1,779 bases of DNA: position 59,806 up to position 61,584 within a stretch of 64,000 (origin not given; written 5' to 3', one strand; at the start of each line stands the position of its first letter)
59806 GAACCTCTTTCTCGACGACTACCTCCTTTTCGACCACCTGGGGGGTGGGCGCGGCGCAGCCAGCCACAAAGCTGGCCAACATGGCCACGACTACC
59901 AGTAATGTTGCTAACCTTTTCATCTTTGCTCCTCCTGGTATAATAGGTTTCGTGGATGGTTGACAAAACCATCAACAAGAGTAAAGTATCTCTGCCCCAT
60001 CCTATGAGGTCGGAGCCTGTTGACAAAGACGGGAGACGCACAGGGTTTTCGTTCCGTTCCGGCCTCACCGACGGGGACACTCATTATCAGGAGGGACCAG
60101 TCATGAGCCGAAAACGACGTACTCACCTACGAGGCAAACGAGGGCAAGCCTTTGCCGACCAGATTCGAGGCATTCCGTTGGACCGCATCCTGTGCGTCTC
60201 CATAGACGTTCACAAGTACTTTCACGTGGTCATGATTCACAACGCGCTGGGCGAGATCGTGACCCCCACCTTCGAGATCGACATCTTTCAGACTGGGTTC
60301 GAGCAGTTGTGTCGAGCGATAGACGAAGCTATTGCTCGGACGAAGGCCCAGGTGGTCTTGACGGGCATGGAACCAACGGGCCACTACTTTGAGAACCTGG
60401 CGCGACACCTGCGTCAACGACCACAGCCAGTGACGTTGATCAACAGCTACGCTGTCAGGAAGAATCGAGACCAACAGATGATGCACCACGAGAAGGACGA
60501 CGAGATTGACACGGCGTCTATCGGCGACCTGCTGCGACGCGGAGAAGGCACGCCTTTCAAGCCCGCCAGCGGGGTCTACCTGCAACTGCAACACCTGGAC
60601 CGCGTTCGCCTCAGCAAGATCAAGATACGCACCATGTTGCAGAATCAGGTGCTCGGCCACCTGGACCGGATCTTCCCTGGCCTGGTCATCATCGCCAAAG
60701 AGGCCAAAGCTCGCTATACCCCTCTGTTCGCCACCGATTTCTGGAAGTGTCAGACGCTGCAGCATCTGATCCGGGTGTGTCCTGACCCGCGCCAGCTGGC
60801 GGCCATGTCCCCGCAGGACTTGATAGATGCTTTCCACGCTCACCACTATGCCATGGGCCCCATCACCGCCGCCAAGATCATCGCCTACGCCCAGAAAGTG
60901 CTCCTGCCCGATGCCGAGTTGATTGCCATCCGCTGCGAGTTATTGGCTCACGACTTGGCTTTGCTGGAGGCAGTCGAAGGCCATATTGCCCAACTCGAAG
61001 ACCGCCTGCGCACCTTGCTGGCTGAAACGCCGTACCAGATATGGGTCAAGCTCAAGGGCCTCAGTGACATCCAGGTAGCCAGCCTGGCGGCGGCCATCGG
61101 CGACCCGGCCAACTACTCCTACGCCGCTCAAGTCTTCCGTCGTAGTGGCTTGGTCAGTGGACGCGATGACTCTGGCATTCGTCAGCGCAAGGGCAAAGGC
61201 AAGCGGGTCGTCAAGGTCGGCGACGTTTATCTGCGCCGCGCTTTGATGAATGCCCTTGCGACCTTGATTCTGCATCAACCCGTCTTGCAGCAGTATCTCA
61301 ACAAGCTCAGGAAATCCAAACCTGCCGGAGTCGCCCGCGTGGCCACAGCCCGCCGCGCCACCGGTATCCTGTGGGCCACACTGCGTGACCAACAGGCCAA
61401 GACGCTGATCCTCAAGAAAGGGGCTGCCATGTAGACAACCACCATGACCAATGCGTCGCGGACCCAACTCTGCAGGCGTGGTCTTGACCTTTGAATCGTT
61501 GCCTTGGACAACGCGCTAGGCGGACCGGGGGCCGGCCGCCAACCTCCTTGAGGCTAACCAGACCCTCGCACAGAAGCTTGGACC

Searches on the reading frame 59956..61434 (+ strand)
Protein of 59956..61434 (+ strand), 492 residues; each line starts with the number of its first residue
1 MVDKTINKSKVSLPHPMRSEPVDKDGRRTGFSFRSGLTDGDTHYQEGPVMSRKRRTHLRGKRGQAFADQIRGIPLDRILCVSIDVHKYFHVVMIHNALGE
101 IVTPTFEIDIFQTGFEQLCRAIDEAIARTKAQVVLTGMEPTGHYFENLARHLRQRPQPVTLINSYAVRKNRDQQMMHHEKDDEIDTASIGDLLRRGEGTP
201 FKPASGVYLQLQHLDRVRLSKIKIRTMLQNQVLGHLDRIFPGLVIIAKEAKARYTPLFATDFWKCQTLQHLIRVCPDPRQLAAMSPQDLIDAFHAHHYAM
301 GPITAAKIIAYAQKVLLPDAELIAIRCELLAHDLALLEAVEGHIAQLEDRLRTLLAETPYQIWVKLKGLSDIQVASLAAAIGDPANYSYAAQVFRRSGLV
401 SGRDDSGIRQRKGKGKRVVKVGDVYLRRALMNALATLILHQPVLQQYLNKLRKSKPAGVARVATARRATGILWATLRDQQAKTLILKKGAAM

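Call 59: search_protein_families(library=ncbifam, proteins=[window:59956-61434:+], max_evalue=1e-10)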
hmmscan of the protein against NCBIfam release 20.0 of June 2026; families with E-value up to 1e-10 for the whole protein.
window:59956-61434:+ (492 aa): 1 family
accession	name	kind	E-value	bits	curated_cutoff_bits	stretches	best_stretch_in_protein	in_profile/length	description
NF033542.1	transpos_IS110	equivalog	2.2e-46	158.6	140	1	80-480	1-342/343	IS110 family RNA-guided transposase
